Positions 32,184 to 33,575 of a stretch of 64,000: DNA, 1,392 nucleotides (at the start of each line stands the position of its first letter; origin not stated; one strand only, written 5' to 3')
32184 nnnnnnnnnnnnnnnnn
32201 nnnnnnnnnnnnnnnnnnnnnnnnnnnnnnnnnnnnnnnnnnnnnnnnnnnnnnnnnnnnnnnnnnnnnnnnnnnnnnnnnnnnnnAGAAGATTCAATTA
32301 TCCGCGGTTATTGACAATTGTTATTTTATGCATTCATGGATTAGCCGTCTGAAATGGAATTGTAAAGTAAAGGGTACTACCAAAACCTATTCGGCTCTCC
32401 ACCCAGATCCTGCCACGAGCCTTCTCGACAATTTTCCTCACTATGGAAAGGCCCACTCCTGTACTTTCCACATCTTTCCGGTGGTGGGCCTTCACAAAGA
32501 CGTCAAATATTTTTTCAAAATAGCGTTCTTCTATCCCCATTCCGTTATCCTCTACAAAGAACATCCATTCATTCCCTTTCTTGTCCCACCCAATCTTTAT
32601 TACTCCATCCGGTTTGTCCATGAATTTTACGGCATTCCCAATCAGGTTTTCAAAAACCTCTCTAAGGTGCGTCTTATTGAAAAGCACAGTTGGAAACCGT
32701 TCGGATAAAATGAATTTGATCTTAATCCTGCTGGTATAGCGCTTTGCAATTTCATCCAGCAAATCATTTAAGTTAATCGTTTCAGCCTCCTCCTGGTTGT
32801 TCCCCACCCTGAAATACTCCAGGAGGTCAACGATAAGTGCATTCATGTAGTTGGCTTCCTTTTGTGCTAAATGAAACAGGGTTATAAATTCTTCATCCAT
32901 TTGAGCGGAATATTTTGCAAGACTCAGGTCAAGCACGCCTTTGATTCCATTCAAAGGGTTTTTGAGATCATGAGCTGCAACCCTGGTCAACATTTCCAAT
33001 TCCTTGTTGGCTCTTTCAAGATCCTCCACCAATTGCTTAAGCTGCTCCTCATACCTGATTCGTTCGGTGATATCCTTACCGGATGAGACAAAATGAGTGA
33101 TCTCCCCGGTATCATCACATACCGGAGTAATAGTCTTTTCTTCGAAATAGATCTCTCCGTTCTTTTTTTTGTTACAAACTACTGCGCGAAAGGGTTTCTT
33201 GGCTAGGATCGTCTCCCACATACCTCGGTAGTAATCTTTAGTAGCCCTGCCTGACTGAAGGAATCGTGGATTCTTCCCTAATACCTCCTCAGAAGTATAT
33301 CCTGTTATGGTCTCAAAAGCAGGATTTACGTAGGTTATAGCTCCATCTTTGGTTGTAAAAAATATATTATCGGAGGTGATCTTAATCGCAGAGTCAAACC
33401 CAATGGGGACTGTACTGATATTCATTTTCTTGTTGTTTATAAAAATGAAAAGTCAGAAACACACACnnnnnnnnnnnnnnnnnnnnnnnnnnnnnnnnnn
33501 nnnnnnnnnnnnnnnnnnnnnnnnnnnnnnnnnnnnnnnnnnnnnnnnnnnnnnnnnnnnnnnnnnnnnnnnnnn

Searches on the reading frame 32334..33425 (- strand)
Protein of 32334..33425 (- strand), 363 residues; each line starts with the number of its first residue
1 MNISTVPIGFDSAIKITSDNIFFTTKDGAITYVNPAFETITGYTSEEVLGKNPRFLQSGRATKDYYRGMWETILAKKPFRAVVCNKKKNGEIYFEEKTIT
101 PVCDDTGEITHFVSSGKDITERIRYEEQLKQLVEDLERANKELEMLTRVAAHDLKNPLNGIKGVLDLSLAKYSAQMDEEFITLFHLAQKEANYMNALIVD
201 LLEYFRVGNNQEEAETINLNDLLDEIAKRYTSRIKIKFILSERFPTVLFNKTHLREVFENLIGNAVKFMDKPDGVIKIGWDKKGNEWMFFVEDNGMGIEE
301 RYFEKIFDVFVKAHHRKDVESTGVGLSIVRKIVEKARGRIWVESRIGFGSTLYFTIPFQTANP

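Call 5: search_protein_families(library=pfam, proteins=[window:32334-33425:-], max_evalue=0.01)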
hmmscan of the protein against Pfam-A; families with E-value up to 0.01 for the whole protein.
window:32334-33425:- (363 aa): 9 families
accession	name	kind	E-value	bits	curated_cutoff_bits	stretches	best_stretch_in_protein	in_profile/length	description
PF02518.31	HATPase_c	-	3.5e-23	82.6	26.4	1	251-359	3-110/111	Histidine kinase-, DNA gyrase B-, and HSP90-like ATPase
PF13426.13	PAS_9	-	6.6e-17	62.1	27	1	19-121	2-103/103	PAS domain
PF00989.32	PAS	-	3.2e-13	50.1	22.6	1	19-119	12-113/113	PAS fold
PF08448.16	PAS_4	-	1.2e-10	42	23.1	1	18-123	5-109/110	PAS fold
PF00512.31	HisKA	-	1.4e-10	41.5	26.9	1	145-208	4-64/66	His Kinase A (phospho-acceptor) domain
PF08447.18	PAS_3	-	4.8e-09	36.8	25.6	1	31-113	2-86/89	PAS fold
PF14501.12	HATPase_c_5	-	4.1e-05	23.9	22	1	252-343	4-89/102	GHKL domain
PF13188.13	PAS_8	-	6.1e-05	23.2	21.8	1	17-51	10-41/65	PAS domain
PF05681.19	Fumerase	-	0.0081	16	25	0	96-135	50-90/270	Fumarate hydratase (Fumerase)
